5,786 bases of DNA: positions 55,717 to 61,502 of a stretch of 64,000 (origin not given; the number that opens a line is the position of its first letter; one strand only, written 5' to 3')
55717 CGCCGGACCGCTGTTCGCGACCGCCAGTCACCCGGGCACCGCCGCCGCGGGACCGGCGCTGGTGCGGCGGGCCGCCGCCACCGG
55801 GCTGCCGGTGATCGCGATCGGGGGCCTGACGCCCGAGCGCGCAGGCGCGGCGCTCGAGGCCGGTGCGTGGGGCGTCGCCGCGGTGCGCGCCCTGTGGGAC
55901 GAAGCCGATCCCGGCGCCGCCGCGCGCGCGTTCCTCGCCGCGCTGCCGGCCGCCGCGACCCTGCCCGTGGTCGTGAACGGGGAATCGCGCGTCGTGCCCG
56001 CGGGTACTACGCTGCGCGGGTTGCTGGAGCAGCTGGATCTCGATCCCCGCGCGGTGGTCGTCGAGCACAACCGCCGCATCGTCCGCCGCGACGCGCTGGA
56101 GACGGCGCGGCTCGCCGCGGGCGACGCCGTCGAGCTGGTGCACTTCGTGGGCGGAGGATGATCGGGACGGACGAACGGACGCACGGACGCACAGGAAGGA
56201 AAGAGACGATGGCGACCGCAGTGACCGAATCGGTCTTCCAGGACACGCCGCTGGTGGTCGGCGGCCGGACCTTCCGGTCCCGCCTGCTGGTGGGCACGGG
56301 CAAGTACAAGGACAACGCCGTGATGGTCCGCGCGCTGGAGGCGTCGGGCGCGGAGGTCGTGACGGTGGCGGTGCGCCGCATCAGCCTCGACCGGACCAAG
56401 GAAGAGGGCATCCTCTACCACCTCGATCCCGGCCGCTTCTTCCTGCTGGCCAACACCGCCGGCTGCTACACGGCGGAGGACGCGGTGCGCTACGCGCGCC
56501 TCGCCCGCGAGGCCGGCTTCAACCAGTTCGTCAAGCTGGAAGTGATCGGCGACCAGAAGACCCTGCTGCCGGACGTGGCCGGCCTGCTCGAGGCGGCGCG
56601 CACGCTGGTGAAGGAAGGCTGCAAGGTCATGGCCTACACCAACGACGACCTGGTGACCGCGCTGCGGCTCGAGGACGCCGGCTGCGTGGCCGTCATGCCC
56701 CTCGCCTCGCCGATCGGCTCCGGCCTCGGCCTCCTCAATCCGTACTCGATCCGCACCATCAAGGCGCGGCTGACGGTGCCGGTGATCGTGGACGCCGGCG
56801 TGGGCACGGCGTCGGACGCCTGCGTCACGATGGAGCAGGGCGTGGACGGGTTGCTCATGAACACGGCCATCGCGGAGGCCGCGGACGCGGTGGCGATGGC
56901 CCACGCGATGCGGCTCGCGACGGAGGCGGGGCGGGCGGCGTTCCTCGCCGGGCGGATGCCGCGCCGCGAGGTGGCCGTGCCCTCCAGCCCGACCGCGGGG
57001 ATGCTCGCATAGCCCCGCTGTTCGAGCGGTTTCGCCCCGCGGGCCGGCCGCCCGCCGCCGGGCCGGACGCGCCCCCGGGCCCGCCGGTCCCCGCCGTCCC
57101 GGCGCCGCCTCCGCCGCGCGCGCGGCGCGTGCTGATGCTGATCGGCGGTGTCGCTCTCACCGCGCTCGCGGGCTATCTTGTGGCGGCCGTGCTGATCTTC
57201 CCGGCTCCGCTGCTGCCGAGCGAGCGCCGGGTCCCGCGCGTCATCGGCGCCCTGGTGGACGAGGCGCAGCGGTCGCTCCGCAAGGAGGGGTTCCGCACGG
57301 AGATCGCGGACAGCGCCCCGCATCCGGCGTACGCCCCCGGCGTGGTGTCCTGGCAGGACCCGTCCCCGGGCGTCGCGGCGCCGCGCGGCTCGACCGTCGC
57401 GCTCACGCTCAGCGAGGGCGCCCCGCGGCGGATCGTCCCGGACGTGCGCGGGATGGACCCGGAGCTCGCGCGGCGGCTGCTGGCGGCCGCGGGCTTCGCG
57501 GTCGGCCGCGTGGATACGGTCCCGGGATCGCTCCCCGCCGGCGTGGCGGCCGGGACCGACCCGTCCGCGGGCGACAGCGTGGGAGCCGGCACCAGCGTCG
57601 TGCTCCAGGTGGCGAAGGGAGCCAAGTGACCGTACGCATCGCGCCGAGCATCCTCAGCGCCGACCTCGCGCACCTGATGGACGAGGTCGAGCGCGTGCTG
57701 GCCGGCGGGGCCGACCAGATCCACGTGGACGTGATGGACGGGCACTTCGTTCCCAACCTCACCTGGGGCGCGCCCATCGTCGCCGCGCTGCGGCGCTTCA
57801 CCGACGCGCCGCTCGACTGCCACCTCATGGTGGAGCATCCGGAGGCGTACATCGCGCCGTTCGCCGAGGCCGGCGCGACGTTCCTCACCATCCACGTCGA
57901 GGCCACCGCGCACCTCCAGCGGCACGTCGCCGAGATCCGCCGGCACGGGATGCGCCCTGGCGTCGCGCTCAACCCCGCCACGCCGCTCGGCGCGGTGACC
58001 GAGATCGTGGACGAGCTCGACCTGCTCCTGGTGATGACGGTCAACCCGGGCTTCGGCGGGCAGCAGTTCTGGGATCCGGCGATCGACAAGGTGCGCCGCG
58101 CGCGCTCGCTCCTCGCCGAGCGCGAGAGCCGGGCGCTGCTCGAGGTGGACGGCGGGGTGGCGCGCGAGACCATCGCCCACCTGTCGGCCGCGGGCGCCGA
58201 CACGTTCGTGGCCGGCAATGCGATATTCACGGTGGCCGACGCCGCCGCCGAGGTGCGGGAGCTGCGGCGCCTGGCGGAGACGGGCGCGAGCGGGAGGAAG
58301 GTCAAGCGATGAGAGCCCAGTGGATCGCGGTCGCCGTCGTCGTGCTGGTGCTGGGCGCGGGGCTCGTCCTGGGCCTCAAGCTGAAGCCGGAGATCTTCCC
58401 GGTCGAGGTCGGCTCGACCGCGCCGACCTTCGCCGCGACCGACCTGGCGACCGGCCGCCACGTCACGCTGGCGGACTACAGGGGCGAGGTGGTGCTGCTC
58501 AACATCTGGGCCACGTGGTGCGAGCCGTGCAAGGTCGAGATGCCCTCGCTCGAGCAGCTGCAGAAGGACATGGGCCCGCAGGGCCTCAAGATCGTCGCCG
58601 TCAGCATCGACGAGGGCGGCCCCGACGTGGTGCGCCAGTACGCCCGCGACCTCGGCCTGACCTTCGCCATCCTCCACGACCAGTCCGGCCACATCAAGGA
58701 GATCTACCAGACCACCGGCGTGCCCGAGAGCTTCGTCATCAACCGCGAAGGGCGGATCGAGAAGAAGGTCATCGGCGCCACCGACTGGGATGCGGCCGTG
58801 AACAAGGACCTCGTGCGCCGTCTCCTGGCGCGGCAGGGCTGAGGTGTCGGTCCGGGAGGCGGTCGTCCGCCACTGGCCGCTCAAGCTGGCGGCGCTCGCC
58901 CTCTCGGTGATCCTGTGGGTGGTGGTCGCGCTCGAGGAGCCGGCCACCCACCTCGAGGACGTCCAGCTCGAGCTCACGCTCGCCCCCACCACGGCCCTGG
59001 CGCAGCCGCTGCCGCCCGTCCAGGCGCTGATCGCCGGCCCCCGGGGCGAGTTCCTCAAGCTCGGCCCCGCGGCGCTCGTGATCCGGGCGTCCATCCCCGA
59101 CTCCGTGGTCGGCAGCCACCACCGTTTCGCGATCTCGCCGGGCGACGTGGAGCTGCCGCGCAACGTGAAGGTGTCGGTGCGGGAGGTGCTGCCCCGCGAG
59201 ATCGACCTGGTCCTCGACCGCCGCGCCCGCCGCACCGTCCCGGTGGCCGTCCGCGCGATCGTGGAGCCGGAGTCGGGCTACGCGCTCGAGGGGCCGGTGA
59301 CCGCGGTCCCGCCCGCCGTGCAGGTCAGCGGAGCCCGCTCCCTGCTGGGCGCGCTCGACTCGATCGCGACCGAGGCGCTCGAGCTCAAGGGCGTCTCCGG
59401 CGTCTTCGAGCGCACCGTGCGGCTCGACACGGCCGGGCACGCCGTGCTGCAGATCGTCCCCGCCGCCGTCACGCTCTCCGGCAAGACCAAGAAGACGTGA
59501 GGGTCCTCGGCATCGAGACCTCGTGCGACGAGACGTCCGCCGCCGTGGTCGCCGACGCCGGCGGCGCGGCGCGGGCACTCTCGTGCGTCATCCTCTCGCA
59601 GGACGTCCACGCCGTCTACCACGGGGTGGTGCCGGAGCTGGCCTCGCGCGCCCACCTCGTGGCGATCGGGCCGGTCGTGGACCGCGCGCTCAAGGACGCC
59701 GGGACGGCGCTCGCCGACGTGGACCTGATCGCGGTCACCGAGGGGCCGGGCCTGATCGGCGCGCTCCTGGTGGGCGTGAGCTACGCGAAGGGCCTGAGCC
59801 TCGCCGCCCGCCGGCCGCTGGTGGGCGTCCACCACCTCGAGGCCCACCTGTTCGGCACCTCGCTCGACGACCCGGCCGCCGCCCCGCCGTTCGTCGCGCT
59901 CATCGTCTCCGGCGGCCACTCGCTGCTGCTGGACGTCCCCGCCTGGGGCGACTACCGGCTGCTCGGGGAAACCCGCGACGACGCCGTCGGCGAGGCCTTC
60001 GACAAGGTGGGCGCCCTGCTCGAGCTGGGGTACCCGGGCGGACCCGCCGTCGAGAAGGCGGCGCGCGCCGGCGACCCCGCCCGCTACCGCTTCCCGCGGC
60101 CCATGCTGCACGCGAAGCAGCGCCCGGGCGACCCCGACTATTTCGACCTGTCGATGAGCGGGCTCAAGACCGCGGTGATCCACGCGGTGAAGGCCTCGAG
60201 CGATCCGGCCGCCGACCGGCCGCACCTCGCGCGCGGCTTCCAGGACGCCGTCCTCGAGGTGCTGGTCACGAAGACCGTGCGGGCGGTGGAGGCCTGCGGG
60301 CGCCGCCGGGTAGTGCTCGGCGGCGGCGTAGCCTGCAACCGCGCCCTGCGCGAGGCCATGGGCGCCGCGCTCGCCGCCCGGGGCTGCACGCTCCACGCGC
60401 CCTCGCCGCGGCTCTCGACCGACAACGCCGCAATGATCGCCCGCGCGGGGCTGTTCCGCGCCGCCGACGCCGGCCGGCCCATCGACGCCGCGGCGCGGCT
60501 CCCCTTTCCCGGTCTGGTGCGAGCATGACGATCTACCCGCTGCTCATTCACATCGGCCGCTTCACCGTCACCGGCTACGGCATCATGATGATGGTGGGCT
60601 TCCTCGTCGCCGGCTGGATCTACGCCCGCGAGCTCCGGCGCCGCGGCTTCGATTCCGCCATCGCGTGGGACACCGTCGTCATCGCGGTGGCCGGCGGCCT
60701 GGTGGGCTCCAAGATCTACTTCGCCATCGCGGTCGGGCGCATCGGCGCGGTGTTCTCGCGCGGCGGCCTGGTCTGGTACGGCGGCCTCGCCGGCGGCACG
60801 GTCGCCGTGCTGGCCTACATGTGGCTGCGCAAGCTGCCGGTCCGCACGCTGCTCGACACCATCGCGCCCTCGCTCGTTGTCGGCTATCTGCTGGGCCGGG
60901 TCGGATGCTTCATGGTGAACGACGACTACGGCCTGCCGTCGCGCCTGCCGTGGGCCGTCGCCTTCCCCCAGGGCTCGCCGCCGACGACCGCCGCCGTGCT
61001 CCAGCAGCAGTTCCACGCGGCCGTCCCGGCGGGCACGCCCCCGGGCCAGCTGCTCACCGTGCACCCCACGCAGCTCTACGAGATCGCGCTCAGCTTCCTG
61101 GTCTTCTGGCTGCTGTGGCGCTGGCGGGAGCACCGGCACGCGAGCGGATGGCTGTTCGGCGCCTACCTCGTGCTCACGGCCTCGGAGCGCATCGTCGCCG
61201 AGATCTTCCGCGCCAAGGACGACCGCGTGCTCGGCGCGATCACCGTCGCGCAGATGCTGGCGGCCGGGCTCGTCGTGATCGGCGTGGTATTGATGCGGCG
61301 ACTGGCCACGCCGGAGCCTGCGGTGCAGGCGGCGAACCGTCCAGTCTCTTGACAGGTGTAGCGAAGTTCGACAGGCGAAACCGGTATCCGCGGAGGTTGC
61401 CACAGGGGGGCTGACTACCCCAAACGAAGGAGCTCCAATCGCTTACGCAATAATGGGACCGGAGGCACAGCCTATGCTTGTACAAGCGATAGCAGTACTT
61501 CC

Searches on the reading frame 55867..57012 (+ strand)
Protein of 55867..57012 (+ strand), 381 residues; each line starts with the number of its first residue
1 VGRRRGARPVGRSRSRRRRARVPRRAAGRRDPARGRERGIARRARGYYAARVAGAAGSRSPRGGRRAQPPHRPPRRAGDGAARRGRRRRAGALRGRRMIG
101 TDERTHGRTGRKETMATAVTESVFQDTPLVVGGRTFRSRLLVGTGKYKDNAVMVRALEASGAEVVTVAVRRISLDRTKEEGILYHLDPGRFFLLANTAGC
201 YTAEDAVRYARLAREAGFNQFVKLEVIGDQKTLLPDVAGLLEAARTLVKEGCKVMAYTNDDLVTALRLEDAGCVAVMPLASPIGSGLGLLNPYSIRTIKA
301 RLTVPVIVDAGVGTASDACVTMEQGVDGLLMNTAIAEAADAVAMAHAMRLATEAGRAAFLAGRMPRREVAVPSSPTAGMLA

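Call 64: search_protein_families(library=pfam, proteins=[window:55867-57012:+], max_evalue=0.0001)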
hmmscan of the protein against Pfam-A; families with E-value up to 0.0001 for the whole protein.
window:55867-57012:+ (381 aa): 1 family
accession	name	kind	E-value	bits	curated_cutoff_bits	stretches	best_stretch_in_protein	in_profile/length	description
PF05690.20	ThiG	-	3.6e-102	341.4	23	1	131-375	2-247/247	Thiazole biosynthesis protein ThiG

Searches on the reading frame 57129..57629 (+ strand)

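Call 64: search_protein_families(library=pfam, proteins=[window:57129-57629:+], max_evalue=0.0001)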
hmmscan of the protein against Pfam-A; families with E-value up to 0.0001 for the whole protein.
window:57129-57629:+ (166 aa): 1 family
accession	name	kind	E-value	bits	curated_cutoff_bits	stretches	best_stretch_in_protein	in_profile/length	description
PF03793.24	PASTA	-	6.5e-23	80.9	23.2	2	102-163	2-64/64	PASTA domain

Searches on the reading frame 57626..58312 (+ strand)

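Call 64: search_protein_families(library=pfam, proteins=[window:57626-58312:+], max_evalue=0.0001)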
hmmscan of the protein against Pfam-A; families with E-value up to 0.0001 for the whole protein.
window:57626-58312:+ (228 aa): 1 family
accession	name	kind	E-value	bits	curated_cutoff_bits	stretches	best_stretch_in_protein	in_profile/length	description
PF00834.25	Ribul_P_3_epim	-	1.4e-77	260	21.1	1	5-201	2-198/198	Ribulose-phosphate 3 epimerase family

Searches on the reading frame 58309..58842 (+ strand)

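Call 64: search_protein_families(library=pfam, proteins=[window:58309-58842:+], max_evalue=0.0001)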
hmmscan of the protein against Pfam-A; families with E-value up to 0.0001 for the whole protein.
window:58309-58842:+ (177 aa): 5 families
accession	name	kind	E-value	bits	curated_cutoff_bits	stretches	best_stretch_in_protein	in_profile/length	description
PF00578.27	AhpC-TSA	-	6.6e-26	91.1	26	1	34-152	1-123/124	AhpC/TSA family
PF08534.16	Redoxin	-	9.8e-23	81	26.6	1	34-160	2-138/148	Redoxin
PF13905.12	Thioredoxin_8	-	1.2e-12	48.5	27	1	59-150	1-94/94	Thioredoxin-like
PF00085.26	Thioredoxin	-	2e-06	28.2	23.5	1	60-102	19-60/103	Thioredoxin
PF00255.25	GSHPx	-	8.6e-05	22.5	27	0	42-98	5-59/108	Glutathione peroxidase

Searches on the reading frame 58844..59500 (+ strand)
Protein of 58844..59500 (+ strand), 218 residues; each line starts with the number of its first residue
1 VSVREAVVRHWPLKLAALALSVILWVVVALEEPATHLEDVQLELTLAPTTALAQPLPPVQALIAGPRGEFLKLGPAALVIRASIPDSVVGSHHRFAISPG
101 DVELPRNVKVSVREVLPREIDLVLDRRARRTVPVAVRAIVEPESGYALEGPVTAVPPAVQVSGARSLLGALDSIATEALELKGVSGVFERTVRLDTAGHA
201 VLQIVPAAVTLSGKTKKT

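Call 64: search_protein_families(library=pfam, proteins=[window:58844-59500:+], max_evalue=0.0001)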
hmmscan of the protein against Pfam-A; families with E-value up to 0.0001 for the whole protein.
window:58844-59500:+ (218 aa): 1 family
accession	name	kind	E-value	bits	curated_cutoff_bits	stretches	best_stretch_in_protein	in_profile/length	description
PF07949.17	YbbR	-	2.2e-07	31.5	22.3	1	132-211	1-79/81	YbbR-like protein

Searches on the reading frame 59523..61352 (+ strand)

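Call 30: search_protein_families(library=pfam, proteins=[window:59523-61352:+], max_evalue=0.001)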
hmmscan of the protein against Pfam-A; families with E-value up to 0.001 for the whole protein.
window:59523-61352:+ (609 aa): 1 family
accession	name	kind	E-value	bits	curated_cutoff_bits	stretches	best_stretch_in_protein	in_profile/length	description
PF01790.23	LGT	-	1.5e-49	169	24.9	1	339-591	1-238/240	Prolipoprotein diacylglyceryl transferase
